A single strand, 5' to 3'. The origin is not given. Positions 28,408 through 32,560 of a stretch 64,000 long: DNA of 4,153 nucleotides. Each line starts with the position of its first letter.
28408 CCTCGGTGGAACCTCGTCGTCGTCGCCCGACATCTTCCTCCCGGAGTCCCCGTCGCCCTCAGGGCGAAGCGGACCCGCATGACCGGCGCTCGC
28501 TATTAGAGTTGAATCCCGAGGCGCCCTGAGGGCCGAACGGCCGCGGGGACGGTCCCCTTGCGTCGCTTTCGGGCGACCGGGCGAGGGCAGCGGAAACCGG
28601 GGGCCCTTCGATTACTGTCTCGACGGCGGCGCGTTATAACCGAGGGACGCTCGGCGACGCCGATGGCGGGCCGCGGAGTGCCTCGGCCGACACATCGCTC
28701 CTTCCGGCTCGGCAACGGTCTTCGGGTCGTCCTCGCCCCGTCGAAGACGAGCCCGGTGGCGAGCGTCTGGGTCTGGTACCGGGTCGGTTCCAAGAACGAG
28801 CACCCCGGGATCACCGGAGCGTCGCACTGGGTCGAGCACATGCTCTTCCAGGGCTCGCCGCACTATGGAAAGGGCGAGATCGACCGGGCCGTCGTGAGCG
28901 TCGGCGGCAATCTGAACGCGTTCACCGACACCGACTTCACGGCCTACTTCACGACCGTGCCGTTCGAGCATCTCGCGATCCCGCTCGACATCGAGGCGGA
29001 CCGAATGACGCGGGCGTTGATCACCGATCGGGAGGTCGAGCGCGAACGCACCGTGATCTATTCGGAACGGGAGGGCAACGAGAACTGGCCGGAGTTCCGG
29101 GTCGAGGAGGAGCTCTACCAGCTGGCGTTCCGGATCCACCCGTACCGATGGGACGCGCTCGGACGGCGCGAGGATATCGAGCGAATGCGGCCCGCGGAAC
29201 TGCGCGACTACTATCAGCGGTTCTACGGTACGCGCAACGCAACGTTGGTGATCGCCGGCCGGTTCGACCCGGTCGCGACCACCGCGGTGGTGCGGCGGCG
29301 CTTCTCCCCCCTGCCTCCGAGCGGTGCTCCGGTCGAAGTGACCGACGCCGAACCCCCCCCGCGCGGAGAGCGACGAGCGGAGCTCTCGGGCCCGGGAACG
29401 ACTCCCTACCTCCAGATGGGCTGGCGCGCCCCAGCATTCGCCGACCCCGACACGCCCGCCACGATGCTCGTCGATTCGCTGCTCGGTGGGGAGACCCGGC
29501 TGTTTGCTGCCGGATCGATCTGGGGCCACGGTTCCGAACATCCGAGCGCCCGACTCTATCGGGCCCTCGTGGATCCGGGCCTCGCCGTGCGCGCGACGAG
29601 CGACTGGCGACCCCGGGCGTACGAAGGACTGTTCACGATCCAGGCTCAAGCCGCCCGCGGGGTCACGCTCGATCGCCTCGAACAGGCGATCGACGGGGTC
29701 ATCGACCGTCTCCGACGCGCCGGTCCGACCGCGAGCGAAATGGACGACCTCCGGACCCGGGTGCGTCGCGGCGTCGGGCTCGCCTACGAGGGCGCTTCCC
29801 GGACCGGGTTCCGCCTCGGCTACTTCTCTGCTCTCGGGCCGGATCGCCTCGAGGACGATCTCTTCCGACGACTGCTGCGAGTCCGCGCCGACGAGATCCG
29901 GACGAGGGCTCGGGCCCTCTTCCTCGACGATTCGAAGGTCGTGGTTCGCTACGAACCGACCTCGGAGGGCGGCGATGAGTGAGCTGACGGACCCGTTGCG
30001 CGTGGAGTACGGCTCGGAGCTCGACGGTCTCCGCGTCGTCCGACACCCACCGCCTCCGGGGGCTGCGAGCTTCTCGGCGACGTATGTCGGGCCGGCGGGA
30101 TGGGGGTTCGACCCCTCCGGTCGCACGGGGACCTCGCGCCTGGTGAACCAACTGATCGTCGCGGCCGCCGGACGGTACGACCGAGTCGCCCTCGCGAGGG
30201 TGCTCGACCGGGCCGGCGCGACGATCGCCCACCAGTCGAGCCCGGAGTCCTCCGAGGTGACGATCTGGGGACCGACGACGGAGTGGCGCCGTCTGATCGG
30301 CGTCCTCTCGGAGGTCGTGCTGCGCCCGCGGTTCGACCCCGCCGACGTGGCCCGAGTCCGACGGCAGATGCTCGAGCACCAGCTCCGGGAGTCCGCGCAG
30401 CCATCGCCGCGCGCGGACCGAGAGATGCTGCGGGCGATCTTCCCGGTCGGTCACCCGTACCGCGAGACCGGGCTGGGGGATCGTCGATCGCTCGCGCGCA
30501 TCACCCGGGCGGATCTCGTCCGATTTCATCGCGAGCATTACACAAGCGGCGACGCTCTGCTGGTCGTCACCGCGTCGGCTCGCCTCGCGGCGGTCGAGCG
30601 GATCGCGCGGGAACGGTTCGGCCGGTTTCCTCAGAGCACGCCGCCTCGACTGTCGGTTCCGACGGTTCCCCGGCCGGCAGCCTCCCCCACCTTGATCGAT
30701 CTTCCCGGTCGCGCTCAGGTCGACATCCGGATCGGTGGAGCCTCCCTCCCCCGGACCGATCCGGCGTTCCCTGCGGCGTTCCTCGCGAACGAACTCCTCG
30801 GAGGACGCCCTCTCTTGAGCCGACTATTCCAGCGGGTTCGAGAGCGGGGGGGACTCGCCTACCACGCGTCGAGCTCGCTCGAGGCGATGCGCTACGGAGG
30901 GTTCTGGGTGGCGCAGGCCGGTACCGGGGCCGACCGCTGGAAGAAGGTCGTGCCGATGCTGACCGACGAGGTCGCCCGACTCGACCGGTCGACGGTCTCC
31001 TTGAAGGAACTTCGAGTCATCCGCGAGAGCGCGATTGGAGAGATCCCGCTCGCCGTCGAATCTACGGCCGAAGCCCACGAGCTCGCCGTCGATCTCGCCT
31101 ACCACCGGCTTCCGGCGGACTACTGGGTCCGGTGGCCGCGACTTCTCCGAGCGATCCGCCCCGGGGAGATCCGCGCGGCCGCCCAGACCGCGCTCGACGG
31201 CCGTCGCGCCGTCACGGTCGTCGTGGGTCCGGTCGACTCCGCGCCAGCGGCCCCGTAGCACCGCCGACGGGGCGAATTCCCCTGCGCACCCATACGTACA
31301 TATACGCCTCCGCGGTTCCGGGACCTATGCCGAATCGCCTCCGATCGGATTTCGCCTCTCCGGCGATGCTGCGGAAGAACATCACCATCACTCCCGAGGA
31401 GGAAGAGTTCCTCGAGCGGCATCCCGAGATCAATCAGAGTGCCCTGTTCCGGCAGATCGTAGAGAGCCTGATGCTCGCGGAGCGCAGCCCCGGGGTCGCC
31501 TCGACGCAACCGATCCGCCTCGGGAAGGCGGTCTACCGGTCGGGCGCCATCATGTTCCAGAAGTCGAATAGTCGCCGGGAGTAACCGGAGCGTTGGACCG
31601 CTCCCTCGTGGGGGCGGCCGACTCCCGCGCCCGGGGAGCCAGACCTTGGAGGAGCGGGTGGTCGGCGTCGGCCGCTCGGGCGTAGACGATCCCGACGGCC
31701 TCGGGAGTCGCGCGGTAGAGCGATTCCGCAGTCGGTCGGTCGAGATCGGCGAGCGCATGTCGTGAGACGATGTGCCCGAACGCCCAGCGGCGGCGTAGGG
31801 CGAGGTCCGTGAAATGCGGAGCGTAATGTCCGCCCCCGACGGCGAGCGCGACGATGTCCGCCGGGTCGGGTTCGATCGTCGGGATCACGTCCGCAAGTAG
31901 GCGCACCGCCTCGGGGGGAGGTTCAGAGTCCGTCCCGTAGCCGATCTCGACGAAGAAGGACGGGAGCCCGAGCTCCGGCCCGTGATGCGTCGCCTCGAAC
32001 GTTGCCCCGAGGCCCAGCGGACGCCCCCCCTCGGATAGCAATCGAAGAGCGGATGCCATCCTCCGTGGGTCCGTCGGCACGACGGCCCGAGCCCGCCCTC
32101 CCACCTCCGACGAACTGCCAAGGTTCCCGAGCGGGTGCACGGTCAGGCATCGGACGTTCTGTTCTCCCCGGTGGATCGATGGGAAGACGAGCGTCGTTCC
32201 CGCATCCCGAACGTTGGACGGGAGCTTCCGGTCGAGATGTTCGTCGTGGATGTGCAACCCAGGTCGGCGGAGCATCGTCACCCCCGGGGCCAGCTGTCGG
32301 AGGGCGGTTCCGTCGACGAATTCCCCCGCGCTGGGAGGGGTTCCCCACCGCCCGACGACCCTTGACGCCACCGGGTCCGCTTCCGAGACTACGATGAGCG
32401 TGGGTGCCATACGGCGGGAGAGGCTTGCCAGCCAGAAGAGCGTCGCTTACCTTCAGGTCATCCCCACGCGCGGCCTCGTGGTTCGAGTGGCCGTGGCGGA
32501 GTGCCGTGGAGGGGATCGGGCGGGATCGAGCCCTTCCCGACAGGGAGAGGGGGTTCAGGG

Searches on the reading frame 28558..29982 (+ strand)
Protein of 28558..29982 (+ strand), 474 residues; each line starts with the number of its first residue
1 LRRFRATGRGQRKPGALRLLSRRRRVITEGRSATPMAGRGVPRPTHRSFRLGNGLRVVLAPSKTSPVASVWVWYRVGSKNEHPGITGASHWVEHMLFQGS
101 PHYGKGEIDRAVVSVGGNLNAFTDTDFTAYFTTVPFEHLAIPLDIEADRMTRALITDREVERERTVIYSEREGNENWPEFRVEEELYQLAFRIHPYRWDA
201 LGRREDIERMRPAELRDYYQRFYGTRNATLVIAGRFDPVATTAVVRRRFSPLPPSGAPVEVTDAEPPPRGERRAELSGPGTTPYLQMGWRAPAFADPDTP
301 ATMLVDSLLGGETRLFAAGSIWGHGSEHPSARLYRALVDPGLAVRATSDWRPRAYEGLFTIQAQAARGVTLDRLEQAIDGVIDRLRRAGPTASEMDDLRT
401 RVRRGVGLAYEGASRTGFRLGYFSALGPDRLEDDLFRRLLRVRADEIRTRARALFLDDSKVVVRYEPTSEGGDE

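Call 79: search_protein_families(library=pfam, proteins=[window:28558-29982:+], max_evalue=0.01)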
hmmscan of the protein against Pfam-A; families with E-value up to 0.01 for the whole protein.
window:28558-29982:+ (474 aa): 2 families
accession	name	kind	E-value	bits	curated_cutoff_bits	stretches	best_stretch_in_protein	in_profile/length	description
PF00675.25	Peptidase_M16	-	2e-28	99.6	22.3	1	57-196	2-141/149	Insulinase (Peptidase family M16)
PF05193.26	Peptidase_M16_C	-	7.4e-25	88.3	23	1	212-400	4-179/181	Peptidase M16 inactive domain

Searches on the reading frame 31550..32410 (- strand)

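Call 79: search_protein_families(library=pfam, proteins=[window:31550-32410:-], max_evalue=0.01)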
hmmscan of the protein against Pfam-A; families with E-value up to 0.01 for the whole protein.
window:31550-32410:- (286 aa): 1 family
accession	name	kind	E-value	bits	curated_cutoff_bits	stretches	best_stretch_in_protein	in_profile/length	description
PF04414.18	tRNA_deacylase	-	1.1e-39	136.5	33.6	1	73-243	7-180/205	D-aminoacyl-tRNA deacylase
